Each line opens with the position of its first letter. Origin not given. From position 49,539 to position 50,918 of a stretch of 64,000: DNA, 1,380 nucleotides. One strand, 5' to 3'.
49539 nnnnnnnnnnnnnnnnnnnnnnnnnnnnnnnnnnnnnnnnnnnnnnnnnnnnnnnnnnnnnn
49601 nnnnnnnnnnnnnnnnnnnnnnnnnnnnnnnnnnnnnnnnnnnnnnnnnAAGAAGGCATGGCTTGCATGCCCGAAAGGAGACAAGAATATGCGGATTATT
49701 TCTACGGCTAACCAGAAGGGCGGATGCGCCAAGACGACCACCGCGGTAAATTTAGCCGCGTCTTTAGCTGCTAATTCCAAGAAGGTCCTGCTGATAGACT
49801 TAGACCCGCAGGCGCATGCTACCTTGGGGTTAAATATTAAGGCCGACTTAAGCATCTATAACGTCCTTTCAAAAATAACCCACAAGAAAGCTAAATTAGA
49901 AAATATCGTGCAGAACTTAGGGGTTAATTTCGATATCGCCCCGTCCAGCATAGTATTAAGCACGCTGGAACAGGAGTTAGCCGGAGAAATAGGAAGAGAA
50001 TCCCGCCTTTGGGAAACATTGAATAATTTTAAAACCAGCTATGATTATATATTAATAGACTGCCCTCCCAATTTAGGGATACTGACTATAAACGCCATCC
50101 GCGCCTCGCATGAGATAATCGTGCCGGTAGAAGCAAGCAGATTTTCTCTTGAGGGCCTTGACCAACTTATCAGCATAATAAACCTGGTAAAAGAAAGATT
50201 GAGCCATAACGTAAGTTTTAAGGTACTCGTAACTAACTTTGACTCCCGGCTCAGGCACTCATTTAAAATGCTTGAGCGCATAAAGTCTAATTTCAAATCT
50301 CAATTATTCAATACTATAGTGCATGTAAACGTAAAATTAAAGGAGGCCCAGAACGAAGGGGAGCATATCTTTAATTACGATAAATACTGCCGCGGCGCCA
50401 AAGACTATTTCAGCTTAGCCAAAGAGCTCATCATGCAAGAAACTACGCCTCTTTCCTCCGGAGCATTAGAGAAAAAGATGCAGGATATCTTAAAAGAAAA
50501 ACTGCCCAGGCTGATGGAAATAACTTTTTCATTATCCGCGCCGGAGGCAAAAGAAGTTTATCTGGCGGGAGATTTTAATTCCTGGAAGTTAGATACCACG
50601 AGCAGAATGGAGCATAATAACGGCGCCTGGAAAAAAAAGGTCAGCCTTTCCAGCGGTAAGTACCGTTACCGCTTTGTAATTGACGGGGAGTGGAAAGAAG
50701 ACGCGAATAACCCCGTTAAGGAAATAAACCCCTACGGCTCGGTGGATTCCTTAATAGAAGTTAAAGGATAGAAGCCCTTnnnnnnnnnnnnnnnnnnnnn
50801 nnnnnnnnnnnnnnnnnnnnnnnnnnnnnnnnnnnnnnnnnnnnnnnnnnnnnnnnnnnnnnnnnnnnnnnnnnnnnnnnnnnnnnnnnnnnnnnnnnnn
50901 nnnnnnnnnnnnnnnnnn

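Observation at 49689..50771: ParA/MinD-type ATPase fused to an AMPK-beta-type glycogen-binding domain (CBM48): candidate glycogen-granule positioning ATPase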

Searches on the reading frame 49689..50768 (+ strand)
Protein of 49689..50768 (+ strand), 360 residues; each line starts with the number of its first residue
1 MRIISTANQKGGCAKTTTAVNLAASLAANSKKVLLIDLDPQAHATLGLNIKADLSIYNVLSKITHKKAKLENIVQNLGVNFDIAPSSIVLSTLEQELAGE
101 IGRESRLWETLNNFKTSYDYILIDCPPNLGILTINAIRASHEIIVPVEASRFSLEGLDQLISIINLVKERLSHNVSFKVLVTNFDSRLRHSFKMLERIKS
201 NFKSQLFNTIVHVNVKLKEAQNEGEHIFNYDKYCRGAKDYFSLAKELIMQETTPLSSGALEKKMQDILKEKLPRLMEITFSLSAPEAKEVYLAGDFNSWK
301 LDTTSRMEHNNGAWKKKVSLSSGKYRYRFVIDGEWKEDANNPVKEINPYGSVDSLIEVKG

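Call 3: search_protein_families(library=pfam, proteins=[window:49689-50768:+], max_evalue=0.01)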
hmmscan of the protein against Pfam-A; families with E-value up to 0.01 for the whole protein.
window:49689-50768:+ (360 aa): 11 families
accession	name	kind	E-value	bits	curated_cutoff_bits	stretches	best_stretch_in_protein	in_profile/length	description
PF13614.12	AAA_31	-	2.6e-54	184.3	27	1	1-175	1-175/177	AAA domain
PF01656.29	CbiA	-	1.8e-18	67.1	25.4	1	4-226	1-124/125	CobQ/CobB/MinD/ParA nucleotide binding domain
PF16561.11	AMPK1_CBM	-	3.9e-14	53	26.8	1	286-359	10-80/85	Glycogen recognition site of AMP-activated protein kinase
PF00142.24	Fer4_NifH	-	1e-10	42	25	1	10-267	8-264/271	4Fe-4S iron sulfur cluster binding proteins, NifH/frxC family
PF09140.17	MipZ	-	8.2e-10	38.9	20.7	1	3-154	2-136/262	ATPase MipZ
PF06564.18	CBP_BcsQ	-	4.2e-09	36.7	21.3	1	1-244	1-230/234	Cellulose biosynthesis protein BcsQ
PF10609.15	ParA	-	1.4e-07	31.6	27.1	1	3-244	5-242/246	NUBPL iron-transfer P-loop NTPase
PF02922.24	CBM_48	-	4.6e-07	30.5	22.4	1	277-338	12-73/83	Carbohydrate-binding module 48 (Isoamylase N-terminal domain)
PF02374.21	ArsA_ATPase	-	0.00017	21.3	24.3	1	9-43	8-41/305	Anion-transporting ATPase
PF07015.17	VirC1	-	0.0005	19.9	24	1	1-39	1-39/231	VirC1 protein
PF22058.2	X25_BaPul_like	-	0.0025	18.3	27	1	299-339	18-60/87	Pullulanase X25 domain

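Call 4: search_protein_families(library=ncbifam, proteins=[window:49689-50768:+], max_evalue=0.01)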
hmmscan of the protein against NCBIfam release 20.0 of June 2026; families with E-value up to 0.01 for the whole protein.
window:49689-50768:+ (360 aa): 35 families (the best 25 are shown)
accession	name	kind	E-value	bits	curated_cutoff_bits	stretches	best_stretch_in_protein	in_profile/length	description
NF041546.1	ParA_partition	equivalog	1.8e-30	106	180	2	3-82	1-78/203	ParA family partition ATPase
TIGR03453.1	partition_RepA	equivalog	3.6e-28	98.5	348.45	1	2-228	105-351/387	plasmid partitioning protein RepA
NF041283.1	PrgP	equivalog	2.3e-23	82.9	400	1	2-230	3-241/297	ParA superfamily DNA segregation protein PrgP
TIGR01969.1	minD_arch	subfamily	1.7e-18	66.7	201.75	1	2-253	1-236/251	cell division ATPase MinD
TIGR03371.1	cellulose_yhjQ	equivalog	2.1e-18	66.7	157.85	1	1-247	1-241/246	cellulose biosynthesis protein BcsQ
NF010259.0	PRK13705.1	equivalog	1.9e-17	63.3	725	1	3-221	108-342/388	plasmid-partitioning protein SopA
TIGR01968.1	minD_bact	equivalog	3.6e-16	59.3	212.9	1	2-264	2-253/261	septum site-determining protein MinD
NF010443.0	PRK13869.1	subfamily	8.7e-15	54.4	446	1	2-161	122-295/405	plasmid-partitioning protein RepA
TIGR01287.1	nifH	equivalog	3.5e-10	39.7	394.35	1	10-75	8-74/275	nitrogenase iron protein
TIGR01007.1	eps_fam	subfamily_domain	6.9e-10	38.8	108.05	1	2-139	18-148/204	polysaccharide biosynthesis tyrosine autokinase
TIGR03018.1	pepcterm_TyrKin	hypoth_equivalog_domain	7.4e-10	38.5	230.65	1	10-165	44-197/207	XrtA-associated tyrosine autokinase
NF009701.0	PRK13230.1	subfamily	3.1e-09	36.3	350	1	9-76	8-76/291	nitrogenase reductase-like protein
NF008967.0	PRK12313.1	equivalog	3.5e-08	32.2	577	1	277-350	39-108/633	1,4-alpha-glucan branching protein GlgB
NF033200.1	F430_CfbC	exception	3.7e-08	33.1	402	1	10-74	8-71/260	Ni-sirohydrochlorin a,c-diamide reductive cyclase ATP-dependent reductase subunit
NF047398.1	AAA_KGGVGR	domain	5.6e-08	33.3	90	1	2-127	3-151/190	KGGVGR-motif variant AAA ATPase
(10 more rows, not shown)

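Call 5: find_homologous_proteins(query=window:49689-50768:+, max_evalue=0.00001)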
Query window:49689-50768:+ (360 aa): 7832 proteins with E <= 0.00001 among 8000 candidates; the best 120 are listed.
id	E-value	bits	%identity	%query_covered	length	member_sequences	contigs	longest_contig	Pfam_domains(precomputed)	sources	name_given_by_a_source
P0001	6.6e-233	790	100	100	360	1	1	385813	PF00142.25,PF02922.25,PF10609.16,PF16561.12,PF01656.30,PF13614.13,PF09140.18,PF06564.19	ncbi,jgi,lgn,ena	ncbi:MAG: AAA family ATPase [Candidatus Omnitrophota bacterium]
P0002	1.7e-198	677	84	99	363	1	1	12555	PF00142.25,PF02922.25,PF10609.16,PF16561.12,PF01656.30,PF13614.13,PF09140.18,PF06564.19,PF02374.22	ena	-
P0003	1.5e-194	664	81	99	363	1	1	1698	PF00142.25,PF02922.25,PF10609.16,PF16561.12,PF01656.30,PF13614.13,PF09140.18,PF06564.19,PF02374.22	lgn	-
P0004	1.1e-189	648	79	100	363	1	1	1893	PF00142.25,PF02922.25,PF10609.16,PF16561.12,PF01656.30,PF13614.13,PF09140.18,PF06564.19,PF02374.22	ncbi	-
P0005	1.7e-189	647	80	99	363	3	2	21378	PF00142.25,PF02922.25,PF10609.16,PF16561.12,PF01656.30,PF13614.13,PF09140.18,PF06564.19,PF02374.22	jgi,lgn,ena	-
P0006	9.4e-189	645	80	99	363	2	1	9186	PF00142.25,PF02922.25,PF10609.16,PF16561.12,PF01656.30,PF13614.13,PF09140.18,PF06564.19,PF02374.22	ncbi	-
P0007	2.6e-188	643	79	99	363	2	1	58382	PF00142.25,PF02922.25,PF10609.16,PF16561.12,PF01656.30,PF13614.13,PF09140.18,PF06564.19,PF02374.22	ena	-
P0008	4.3e-188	643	79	99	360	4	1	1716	PF00142.25,PF02922.25,PF10609.16,PF16561.12,PF01656.30,PF13614.13,PF09140.18,PF06564.19,PF02374.22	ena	-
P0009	6.5e-187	639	79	99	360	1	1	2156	PF00142.25,PF02922.25,PF10609.16,PF16561.12,PF01656.30,PF13614.13,PF09140.18,PF06564.19,PF02374.22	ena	-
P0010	1.3e-186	638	79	99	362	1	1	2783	PF00142.25,PF02922.25,PF10609.16,PF16561.12,PF01656.30,PF13614.13,PF07015.18,PF09140.18,PF06564.19,PF02374.22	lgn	-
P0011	1.7e-186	637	79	100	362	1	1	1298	PF00142.25,PF02922.25,PF10609.16,PF16561.12,PF01656.30,PF13614.13,PF09140.18,PF06564.19,PF02374.22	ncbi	-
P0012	5.6e-186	636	79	100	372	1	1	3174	PF00142.25,PF02922.25,PF10609.16,PF16561.12,PF01656.30,PF13614.13,PF09140.18,PF06564.19,PF02374.22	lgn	-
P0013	3.3e-185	633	78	99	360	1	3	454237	PF00142.25,PF02922.25,PF10609.16,PF16561.12,PF01656.30,PF13614.13,PF09140.18,PF06564.19,PF02374.22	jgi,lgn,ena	jgi:chromosome partitioning protein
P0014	1.1e-184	631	77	99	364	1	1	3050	PF00142.25,PF02922.25,PF10609.16,PF16561.12,PF01656.30,PF13614.13,PF09140.18,PF06564.19,PF02374.22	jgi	jgi:chromosome partitioning protein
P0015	2.2e-184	630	79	99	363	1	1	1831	PF00142.25,PF02922.25,PF10609.16,PF16561.12,PF01656.30,PF13614.13,PF07015.18,PF09140.18,PF06564.19,PF02374.22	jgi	-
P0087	7.7e-178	609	73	100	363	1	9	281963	PF00142.25,PF02922.25,PF10609.16,PF16561.12,PF01656.30,PF13614.13,PF09140.18,PF06564.19,PF02374.22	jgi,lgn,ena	jgi:chromosome partitioning protein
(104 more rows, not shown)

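Call 11: find_encoding_contigs(protein=P0013, flank=8000, max_places=2)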
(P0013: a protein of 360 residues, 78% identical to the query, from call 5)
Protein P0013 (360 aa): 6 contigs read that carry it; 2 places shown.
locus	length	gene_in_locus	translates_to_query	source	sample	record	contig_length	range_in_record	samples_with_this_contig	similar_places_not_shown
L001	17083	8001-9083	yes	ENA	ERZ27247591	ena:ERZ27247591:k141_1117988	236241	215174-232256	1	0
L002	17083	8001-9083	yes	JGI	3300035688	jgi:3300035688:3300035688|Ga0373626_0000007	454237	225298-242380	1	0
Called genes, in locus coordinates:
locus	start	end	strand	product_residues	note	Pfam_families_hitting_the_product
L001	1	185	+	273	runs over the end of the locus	PF00140:Sigma70_r1_2, PF04542:Sigma70_r2, PF04539:Sigma70_r3, PF04545:Sigma70_r4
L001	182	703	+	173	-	PF00156:Pribosyltran, PF14681:UPRTase (faint)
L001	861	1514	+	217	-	PF01876:RNase_P_p30 (faint), PF02811:PHP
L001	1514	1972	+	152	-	-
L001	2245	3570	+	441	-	PF13372:Alginate_exp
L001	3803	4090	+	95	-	PF02604:PhdYeFM_antitox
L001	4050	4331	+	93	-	PF05016:ParE_toxin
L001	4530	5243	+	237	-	PF08843:AbiEii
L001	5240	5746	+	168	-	PF12844:HTH_19, PF13560:HTH_31 (weak), PF01381:HTH_3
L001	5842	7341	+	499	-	PF03065:Glyco_hydro_57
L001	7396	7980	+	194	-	-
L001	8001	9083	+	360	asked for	PF00142:Fer4_NifH (weak), PF01656:CbiA, PF02374:ArsA_ATPase (weak), PF06564:CBP_BcsQ, PF10609:ParA, PF13614:AAA_31, PF02922:CBM_48, PF16561:AMPK1_CBM, +1 more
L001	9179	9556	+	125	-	-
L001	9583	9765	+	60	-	-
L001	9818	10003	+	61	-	-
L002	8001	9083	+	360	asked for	PF00142:Fer4_NifH (weak), PF01656:CbiA, PF02374:ArsA_ATPase (weak), PF06564:CBP_BcsQ, PF10609:ParA, PF13614:AAA_31, PF02922:CBM_48, PF16561:AMPK1_CBM, +1 more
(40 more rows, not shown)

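Call 12: find_encoding_contigs(protein=P0087, flank=8000, max_places=2)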
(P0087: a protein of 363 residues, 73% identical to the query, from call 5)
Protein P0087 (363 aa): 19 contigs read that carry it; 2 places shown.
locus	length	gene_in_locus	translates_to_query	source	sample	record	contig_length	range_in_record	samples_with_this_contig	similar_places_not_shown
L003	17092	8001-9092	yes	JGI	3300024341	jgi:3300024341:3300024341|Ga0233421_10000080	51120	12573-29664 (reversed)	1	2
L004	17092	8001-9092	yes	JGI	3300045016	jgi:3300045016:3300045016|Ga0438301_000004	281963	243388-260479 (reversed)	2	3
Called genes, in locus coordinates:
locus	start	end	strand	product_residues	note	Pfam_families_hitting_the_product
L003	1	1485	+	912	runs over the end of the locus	PF01326:PPDK_N, PF00391:PEP-utilizers, PF02896:PEP-utilizers_C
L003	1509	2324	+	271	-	PF00140:Sigma70_r1_2, PF04542:Sigma70_r2, PF04539:Sigma70_r3, PF04545:Sigma70_r4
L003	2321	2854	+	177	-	PF00156:Pribosyltran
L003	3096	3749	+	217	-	PF02811:PHP, PF01876:RNase_P_p30 (weak)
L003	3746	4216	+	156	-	PF27226:AF_1845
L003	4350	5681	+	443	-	PF13372:Alginate_exp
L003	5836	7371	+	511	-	PF03065:Glyco_hydro_57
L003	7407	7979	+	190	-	-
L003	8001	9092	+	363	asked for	PF00142:Fer4_NifH, PF01656:CbiA, PF02374:ArsA_ATPase (weak), PF06564:CBP_BcsQ, PF09140:MipZ, PF10609:ParA (weak), PF13614:AAA_31, PF16561:AMPK1_CBM, +1 more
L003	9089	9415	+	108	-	PF09685:MamF_MmsF (weak)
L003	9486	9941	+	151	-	-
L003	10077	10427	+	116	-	PF02001:DUF134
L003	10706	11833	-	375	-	PF00817:IMS, PF11799:IMS_C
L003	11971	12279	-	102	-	-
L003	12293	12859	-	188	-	PF01726:LexA_DNA_bind, PF00717:Peptidase_S24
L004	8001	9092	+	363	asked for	PF00142:Fer4_NifH, PF01656:CbiA, PF02374:ArsA_ATPase (weak), PF06564:CBP_BcsQ, PF09140:MipZ, PF10609:ParA (weak), PF13614:AAA_31, PF16561:AMPK1_CBM, +1 more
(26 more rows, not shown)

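Call 14: find_related_loci(query=window:49689-50768:+, collection=genome_contigs, flank=7000)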
Query window:49689-50768:+ (360 aa) in genome_contigs; peptide patterns used: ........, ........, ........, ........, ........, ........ (x = any residue, [..] = any of these).
599 stretches matched a pattern (row limit reached: there are more); 532 encode a relative of the query (tblastn E <= 1e-3); the best 80 are kept; 80 distinct loci.
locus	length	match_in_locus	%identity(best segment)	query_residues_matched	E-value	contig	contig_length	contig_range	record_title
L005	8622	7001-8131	44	1-358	1e-106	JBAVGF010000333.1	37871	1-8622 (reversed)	MAG: Thermodesulfobacteriota bacterium isolate MFD06953_ilm_asm_bin13 k127_106566, whole genome shotgun sequence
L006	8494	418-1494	43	3-358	2e-95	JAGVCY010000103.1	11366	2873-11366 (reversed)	MAG: Candidatus Omnitrophota bacterium isolate WC_9 c_000000157615, whole genome shotgun sequence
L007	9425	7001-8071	43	3-359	3e-94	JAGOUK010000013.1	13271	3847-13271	MAG: Candidatus Omnitrophota bacterium isolate Gw_Eff_bin_482 Gw_Eff_11165_length_13271_cov_8.919811, whole genome shotg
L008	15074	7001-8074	42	3-359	3e-94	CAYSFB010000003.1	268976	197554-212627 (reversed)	MAG TPA_asm: uncultured Planctomycetia bacterium isolate SRP292972_co1_54 genome assembly, contig: NODE_57_length_268976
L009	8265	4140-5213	42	3-359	1e-92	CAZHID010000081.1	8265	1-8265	MAG TPA_asm: uncultured Planctomycetia bacterium isolate SRP285395_co1_64 genome assembly, contig: NODE_15082_length_826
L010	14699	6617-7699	40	1-358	3e-89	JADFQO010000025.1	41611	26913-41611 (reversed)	MAG: Myxococcales bacterium isolate B7T1B8 B7T1B8_NODE1251, whole genome shotgun sequence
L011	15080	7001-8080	40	1-359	2e-87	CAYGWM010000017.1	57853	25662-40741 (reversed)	MAG TPA_asm: uncultured Spirochaetales bacterium isolate ERP119294_co1_322 genome assembly, contig: NODE_524_length_5785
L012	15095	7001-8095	42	1-358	8e-88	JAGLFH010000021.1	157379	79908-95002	MAG: Candidatus Auribacterota bacterium isolate RS_1_24 ROV157_1.bin.24.fa_21, whole genome shotgun sequence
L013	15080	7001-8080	40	1-359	1e-85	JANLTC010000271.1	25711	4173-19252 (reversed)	MAG: Deltaproteobacteria bacterium isolate OTE_25_metabat_248 OTE_25_k141_4369636, whole genome shotgun sequence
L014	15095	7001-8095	41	1-358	3e-85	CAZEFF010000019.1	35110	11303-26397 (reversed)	MAG TPA_asm: uncultured bacterium isolate SRP342105_co1_304 genome assembly, contig: NODE_1553_length_35110_cov_7.369847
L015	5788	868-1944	39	2-359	2e-84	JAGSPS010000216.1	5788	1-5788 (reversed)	MAG: Deltaproteobacteria bacterium isolate CTSoil_098 scaffold_6844, whole genome shotgun sequence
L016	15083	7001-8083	40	1-359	6e-84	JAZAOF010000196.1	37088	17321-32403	MAG: Myxococcota bacterium isolate XB_MAG98 DB_MAG98_0196, whole genome shotgun sequence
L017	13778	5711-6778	42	1-359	2e-82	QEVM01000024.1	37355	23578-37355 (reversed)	MAG: Proteobacteria bacterium isolate PRO3 J3_scaffold_889, whole genome shotgun sequence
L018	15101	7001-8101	38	1-356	7e-81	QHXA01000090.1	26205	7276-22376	MAG: Acidobacteria bacterium isolate gp5 AA66 14_1009_16_30cm_scaffold_29521_curated, whole genome shotgun sequence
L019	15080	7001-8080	39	1-359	3e-80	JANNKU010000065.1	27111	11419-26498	MAG: Deltaproteobacteria bacterium isolate SOY_38_metabat_69 SOY_38_k141_2246412, whole genome shotgun sequence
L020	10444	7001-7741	51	1-248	2e-77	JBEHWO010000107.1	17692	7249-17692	MAG: Vulcanimicrobiota bacterium isolate ER2 k141_258139_length_17692_cov_8.9968, whole genome shotgun sequence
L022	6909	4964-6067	39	1-359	2e-76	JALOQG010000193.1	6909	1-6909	MAG: Myxococcota bacterium isolate Prado149 scaffold_33054, whole genome shotgun sequence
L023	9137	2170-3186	38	1-358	3e-67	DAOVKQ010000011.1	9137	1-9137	MAG TPA_asm: Candidatus Omnitrophota bacterium isolate CSMAG_1423 CSMAG_1423_k141_2260636_length_9137_cov_12.0000, whole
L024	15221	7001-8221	42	1-358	2e-97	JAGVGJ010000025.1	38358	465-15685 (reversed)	MAG: Candidatus Omnitrophota bacterium isolate DeMMO2_5 c_000000011649, whole genome shotgun sequence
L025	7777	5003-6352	44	1-359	9e-66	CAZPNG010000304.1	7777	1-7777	MAG TPA_asm: uncultured bacterium isolate binchicken_co203_484 genome assembly, contig: k141_2344853, whole genome shotg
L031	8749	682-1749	34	3-358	4e-63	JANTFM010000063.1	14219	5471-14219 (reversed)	MAG: Acidobacteria bacterium isolate bin100110 c_000000004350, whole genome shotgun sequence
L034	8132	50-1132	42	1-359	4e-88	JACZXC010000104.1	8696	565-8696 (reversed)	MAG: Myxococcales bacterium isolate B22T1B5 B22T1B5_NODE11382, whole genome shotgun sequence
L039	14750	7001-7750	44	2-248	2e-58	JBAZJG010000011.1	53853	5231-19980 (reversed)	MAG: Candidatus Omnitrophota bacterium isolate SO_2017_LW4_113 scaffold_1559_c1_LW137-91_2017, whole genome shotgun sequ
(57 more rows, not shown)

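Call 17: search_protein_families(library=pfam, proteins=[L007:8071-8715:+, L031:1803-2513:+, L034:1101-1973:+, L022:6116-6820:+, L012:8150-8935:+, L024:8238-8651:+, L024:8668-9309:+, L011:9740-10318:+, L016:8542-9369:-, L025:3861-4958:+], max_evalue=0.01)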
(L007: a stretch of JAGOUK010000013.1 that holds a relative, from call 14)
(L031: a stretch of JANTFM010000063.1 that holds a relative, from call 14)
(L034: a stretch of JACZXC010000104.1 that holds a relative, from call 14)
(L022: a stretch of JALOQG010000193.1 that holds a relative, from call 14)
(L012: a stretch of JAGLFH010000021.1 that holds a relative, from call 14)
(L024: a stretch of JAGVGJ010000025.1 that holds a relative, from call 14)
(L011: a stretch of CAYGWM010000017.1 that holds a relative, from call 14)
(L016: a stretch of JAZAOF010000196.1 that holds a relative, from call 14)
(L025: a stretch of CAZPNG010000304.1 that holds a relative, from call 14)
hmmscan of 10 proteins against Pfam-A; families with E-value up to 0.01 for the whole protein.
L007:8071-8715:+ (215 aa): 1 family
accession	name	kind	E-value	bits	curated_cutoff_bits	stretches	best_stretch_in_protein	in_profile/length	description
PF02577.19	BFN_dom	-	2e-40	137.6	27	1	22-131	1-108/112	Bifunctional nuclease domain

L031:1803-2513:+ (237 aa): 0 families

L034:1101-1973:+ (291 aa): 0 families

L022:6116-6820:+ (235 aa): 0 families

L012:8150-8935:+ (262 aa): 2 families
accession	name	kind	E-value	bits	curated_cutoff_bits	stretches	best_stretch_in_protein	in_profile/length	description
PF01656.29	CbiA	-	0.0031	17.9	25.4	1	41-205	13-102/125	CobQ/CobB/MinD/ParA nucleotide binding domain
PF13323.11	HPIH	-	0.0064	16.8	24.2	1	117-179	85-149/155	N-terminal domain with HPIH motif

L024:8238-8651:+ (138 aa): 1 family
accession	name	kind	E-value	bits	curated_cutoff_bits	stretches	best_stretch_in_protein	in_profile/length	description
PF04307.19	YdjM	-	0.0053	16.7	29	0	1-114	1-110/176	YdjM inner membrane protein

L024:8668-9309:+ (214 aa): 3 families
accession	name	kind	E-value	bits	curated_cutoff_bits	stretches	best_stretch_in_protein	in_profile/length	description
PF03641.19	Lysine_decarbox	-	1e-35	123.2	27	1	78-206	1-129/131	Possible lysine decarboxylase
PF18306.6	LDcluster4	-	1.7e-16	60.6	26.3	1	36-150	3-115/151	SLOG cluster4 family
PF02481.21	DNA_processg_A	-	0.0014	18.3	29.6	1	23-94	32-102/212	DNA recombination-mediator protein A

L011:9740-10318:+ (193 aa): 5 families
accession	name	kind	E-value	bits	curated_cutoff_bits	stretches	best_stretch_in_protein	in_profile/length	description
PF08281.18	Sigma70_r4_2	-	2.4e-13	49.9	25.7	1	147-190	11-54/54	Sigma-70, region 4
PF04542.20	Sigma70_r2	-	1.3e-10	41.4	24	1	36-100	1-67/71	Sigma-70 region 2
PF04545.22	Sigma70_r4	-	7.7e-08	32.2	24.1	1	147-188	5-46/50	Sigma-70, region 4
PF07638.17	Sigma70_ECF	-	1.1e-06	29.1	21.1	0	21-71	7-55/185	ECF sigma factor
PF04297.20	UPF0122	-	0.00068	20.3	22.7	1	147-191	18-62/101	Putative helix-turn-helix protein, YlxM / p13 like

L016:8542-9369:- (275 aa): 0 families

L025:3861-4958:+ (366 aa): 2 families
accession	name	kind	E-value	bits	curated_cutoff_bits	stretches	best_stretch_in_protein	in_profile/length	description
PF01467.32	CTP_transf_like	-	1.3e-21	77.7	21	1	172-330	1-132/133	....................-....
PF01747.23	ATP-sulfurylase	-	0.0054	16.6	24.3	0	323-353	181-211/212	ATP-sulfurylase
